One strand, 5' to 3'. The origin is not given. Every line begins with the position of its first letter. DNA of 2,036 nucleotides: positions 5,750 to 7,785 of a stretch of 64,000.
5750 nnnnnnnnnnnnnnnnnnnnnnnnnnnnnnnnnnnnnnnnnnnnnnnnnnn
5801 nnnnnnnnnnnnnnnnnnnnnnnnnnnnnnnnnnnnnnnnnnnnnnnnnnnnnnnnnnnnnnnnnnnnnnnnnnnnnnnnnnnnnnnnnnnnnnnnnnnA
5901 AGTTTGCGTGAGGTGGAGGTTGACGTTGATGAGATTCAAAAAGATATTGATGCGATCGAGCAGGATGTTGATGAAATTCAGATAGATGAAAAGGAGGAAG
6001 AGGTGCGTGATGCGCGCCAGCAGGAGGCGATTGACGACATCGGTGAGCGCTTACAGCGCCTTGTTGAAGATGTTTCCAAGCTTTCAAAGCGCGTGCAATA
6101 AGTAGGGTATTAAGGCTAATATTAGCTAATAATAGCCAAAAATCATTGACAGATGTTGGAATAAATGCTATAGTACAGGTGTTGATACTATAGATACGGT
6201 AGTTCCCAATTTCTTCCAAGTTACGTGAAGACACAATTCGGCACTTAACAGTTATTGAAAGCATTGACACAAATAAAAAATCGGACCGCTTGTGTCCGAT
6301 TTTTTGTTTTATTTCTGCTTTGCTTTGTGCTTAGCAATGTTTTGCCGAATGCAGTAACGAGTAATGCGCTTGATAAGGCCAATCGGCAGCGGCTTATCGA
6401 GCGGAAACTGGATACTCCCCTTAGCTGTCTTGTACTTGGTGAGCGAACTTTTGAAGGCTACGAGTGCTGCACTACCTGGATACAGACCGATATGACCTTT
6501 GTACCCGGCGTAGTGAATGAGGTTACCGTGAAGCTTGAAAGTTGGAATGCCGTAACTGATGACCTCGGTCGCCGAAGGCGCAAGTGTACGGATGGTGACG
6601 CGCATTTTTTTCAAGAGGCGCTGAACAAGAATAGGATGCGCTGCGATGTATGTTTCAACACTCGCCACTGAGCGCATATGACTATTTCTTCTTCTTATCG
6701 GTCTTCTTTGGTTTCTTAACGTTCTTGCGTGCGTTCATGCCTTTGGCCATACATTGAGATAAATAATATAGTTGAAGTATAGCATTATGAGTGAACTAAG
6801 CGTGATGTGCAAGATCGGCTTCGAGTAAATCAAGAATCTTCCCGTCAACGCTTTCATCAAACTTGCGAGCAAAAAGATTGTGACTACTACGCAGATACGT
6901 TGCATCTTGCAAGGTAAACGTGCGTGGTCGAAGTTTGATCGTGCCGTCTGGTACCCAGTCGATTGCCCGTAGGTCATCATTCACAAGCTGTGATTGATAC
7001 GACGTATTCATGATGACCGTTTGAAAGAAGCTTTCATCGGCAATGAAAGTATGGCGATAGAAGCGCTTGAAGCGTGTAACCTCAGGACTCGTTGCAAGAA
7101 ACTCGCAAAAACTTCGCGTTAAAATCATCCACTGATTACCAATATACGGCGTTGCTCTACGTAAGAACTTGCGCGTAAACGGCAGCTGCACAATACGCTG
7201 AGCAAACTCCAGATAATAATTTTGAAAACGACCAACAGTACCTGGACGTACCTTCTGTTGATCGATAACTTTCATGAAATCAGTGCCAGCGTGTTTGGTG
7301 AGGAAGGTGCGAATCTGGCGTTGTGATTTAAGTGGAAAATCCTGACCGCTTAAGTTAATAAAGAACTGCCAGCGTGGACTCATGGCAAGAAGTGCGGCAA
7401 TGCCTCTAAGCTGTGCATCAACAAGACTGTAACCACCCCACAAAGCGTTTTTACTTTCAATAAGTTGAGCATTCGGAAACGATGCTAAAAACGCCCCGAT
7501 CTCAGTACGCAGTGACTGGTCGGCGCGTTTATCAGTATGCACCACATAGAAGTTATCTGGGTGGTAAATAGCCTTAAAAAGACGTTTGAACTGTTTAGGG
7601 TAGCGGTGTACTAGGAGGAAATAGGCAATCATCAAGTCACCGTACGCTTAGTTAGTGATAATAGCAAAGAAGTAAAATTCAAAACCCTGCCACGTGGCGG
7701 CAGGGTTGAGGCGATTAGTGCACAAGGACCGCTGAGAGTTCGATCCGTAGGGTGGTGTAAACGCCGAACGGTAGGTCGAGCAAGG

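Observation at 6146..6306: Candidate ~125-nt sRNA between a textbook sigma70 promoter and a bidirectional terminator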

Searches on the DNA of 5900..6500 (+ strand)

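Call 5: search_rna_families(source=window, start=5900, end=6500, threshold=evalue, max_evalue=10, show_alignments=3)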
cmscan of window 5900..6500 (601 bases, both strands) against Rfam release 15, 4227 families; matches with E-value up to 10: 5.
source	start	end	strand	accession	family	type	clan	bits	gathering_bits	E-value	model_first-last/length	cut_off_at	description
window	6269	6355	-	RF02074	STnc240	Gene; sRNA;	-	21.1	55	1.5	1-77/77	no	Enterobacterial sRNA STnc240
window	6271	6332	-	RF02063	STnc350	Gene; sRNA;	-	16.8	60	2.3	1-68/68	no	Salmonella enterica sRNA STnc350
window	6263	6342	+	RF01485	rli61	Cis-reg;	-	15.7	50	4.7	1-106/106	no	Listeria sRNA rli61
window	6240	6309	+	RF02233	sX14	Gene; sRNA;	-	13.9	80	5.4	1-92/92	no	Xanthomonas sRNA sX14/Xoo3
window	6162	6312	+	RF01473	rli41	Gene; sRNA;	-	13.3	55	3.2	1-494/494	no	Listeria sRNA rli41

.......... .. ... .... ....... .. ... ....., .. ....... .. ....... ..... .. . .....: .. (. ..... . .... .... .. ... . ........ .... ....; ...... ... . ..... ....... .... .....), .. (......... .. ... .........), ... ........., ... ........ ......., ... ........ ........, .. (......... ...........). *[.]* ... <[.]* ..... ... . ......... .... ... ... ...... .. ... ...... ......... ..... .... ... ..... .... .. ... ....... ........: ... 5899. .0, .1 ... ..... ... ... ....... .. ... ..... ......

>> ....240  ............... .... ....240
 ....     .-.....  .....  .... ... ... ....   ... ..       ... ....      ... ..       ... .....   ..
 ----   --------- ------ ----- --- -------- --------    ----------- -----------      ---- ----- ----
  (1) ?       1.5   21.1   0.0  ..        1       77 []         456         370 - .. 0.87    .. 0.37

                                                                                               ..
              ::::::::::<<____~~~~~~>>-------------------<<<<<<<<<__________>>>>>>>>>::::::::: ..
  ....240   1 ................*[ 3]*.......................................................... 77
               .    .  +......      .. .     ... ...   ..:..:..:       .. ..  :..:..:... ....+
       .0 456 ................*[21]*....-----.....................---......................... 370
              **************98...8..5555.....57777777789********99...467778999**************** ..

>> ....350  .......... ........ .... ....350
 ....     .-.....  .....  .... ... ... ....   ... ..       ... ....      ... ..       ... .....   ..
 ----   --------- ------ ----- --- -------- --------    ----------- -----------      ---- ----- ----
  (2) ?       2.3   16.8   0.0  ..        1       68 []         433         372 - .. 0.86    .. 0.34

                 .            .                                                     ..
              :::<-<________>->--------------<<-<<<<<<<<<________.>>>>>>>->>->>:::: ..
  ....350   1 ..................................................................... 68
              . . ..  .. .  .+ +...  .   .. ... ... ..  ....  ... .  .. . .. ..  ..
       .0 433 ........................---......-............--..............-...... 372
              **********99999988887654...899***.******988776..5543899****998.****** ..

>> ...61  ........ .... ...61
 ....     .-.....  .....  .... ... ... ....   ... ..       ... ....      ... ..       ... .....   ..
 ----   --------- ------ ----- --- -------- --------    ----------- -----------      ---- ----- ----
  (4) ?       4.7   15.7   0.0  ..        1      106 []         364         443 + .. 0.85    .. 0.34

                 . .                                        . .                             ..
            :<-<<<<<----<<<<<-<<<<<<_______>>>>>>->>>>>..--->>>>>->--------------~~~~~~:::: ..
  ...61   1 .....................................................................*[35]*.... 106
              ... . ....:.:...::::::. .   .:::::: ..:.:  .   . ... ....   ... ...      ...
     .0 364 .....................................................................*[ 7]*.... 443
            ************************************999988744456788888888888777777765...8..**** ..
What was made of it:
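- On Any described RNA family (Rfam 15): At E <= 10 on 5900-6500 the best score is 21 bits against a 55-bit cutoff, and all hits are driven by the terminator (call 5).
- There is no match to the 6S, SRP, Y or any other Rfam model, even at E <= 10 (call 5). No alternative antiterminator pairing is evident, and there is no Rfam cis-regulatory match (call 5).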

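Call 42: build_rna_model(alignment_id=A5)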
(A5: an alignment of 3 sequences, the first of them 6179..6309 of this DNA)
Model R1 built from alignment A5 (3 sequences, 135 columns); structure: RNAalifold consensus.
model positions 133; base pairs 44; branch points 1; effective number of sequences 0.8; information 0.59 bits per position. Calibrated on 0.2 Mb of random sequence (short: E-values are rough).
structure used (alignment columns):
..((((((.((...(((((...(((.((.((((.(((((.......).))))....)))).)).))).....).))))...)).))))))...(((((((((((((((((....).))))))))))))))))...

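Call 44: search_with_rna_model(model_id=R1, sources=[window, L003, L004, L005, L006, L007, L008, L009, L010, L011, L012, L013, L014, L015, L016, L017, L018, L019, L020, L021, L022, L023, L024, L025, L026, L027, L028, L029, L030, L031, L032, L033, L034, L035, L036, L037, L038, L039, L040, L041, L042, L043, L044, L045, L046, L047, L048, L049, L050, L051, L052, L053, L054, L055, L056, L057, L058, L059, L060, L061, L062, L063, L064, L065, L066, L067, L068, L069, L070, L071, L072, L097, L107, L108, L109], max_evalue=10)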
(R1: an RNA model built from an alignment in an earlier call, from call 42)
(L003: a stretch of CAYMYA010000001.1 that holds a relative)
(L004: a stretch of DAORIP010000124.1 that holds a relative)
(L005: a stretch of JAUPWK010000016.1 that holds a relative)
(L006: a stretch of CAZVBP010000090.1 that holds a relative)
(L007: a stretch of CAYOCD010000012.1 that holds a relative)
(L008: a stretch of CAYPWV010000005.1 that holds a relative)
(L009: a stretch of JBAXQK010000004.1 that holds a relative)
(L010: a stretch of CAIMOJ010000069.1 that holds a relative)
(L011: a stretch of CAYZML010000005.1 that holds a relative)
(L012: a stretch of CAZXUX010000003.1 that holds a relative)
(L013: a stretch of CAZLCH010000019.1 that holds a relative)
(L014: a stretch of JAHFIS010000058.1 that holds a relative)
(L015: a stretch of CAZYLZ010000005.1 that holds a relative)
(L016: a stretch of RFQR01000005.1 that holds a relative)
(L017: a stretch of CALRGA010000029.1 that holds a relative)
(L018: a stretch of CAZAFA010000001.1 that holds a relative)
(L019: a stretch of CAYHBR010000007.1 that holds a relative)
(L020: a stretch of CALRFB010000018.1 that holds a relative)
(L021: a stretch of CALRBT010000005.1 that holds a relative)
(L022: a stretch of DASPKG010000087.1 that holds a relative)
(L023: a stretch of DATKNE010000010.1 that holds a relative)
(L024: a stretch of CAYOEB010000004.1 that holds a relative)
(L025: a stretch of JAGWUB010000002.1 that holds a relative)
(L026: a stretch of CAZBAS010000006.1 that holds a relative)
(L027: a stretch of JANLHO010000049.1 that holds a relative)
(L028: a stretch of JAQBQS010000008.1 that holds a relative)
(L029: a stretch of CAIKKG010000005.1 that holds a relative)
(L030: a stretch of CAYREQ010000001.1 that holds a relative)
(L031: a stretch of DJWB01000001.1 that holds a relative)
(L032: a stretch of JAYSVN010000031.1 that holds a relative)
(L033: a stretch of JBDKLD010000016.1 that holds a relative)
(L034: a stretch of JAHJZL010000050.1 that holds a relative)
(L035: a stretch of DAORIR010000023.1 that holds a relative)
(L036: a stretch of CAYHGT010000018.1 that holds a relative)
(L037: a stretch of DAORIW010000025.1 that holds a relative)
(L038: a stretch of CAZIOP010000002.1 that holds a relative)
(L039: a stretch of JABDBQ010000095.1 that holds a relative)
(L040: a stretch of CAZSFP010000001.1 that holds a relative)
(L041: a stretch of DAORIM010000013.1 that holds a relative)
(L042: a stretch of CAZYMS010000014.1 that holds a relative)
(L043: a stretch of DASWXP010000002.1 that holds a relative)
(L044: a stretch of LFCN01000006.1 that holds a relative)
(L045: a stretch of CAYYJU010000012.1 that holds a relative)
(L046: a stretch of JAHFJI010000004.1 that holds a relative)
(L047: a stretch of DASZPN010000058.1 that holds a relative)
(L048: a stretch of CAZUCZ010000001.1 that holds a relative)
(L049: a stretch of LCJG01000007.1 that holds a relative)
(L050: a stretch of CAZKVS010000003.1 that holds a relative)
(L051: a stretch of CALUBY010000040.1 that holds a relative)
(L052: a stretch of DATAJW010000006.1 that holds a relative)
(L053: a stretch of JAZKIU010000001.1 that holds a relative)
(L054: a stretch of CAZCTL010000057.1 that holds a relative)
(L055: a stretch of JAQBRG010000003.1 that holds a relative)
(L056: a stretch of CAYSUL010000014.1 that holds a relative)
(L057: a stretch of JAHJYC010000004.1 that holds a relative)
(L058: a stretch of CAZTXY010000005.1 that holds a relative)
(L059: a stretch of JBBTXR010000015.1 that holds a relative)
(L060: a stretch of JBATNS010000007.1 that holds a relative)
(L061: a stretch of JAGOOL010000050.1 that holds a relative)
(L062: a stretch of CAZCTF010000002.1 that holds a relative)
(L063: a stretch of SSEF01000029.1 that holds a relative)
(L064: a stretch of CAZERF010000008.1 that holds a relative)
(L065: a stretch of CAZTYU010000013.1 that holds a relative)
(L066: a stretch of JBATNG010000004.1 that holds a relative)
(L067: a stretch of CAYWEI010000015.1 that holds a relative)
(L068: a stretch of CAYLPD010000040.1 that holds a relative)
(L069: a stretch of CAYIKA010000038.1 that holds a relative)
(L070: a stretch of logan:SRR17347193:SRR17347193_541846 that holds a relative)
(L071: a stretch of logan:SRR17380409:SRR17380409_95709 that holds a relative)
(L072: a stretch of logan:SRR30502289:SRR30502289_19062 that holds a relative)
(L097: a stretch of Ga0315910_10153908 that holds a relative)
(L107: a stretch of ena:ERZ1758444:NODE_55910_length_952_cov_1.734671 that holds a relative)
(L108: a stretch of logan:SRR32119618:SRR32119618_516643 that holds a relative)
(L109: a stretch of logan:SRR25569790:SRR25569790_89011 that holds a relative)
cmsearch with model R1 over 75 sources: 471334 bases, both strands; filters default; matches with E-value up to 10: 10.
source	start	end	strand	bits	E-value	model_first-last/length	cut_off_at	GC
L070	2809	2941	+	159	2.1e-31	1-133/133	no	0.37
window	6180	6312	+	156.2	8.2e-31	1-133/133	no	0.35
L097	838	971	-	155.1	1.4e-30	1-133/133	no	0.37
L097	818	882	+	25.5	0.0089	1-133/133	no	0.4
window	6268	6350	-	21.9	0.053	1-133/133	no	0.36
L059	1757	1887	-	20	0.14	1-133/133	no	0.49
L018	51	137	-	17.4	0.5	1-133/133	no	0.47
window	22573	22671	+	16.6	0.74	1-133/133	no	0.44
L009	5948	5974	-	14.9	1.7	98-124/133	no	0.59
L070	2897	3066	-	13.9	2.8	1-133/133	no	0.34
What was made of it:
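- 6181..6306 (+): Predicted transcript, about 125 nt. Covariance-model scores are 155-159 bits for the three members only (call 44).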

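Call 45: search_dna_similar(query=window:6120-6312:+, collection=phages, mode=distant, max_evalue=0.01)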
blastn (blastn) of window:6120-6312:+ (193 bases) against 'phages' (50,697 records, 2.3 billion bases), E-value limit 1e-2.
No match.

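Call 46: search_dna_similar(query=window:6120-6312:+, collection=plasmids, mode=distant, max_evalue=0.01)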
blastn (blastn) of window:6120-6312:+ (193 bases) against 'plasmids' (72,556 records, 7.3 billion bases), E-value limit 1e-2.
No match.
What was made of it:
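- Tried and rejected: blastn against the phage and plasmid collections found nothing (calls 45, 46).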

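Call 63: search_with_rna_model(model_id=R1, sources=[L110, L111, L112], max_evalue=10)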
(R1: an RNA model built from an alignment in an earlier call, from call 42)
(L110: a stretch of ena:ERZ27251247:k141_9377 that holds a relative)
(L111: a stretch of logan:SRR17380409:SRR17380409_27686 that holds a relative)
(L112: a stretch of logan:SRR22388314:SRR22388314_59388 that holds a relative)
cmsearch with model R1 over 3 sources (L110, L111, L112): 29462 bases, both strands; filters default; matches with E-value up to 10: 0.
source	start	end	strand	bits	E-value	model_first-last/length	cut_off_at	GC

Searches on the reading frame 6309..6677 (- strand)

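Call 7: search_protein_families(library=pfam, proteins=[window:6309-6677:-], max_evalue=0.01)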
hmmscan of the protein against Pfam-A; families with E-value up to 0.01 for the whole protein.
window:6309-6677:- (122 aa): 1 family
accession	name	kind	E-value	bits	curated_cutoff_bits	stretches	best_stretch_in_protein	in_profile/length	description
PF08818.16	DUF1801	-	4.8e-13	49.8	27.2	1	19-108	2-83/85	Domain of unknown function (DU1801)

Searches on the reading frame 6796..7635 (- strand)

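Call 7: search_protein_families(library=pfam, proteins=[window:6796-7635:-], max_evalue=0.01)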
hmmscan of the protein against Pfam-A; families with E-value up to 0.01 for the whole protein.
window:6796-7635:- (279 aa): 1 family
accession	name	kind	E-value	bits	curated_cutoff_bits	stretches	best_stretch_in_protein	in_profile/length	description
PF02485.27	Branch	-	2.5e-43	148.9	23.4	1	3-243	1-239/250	Core-2/I-Branching enzyme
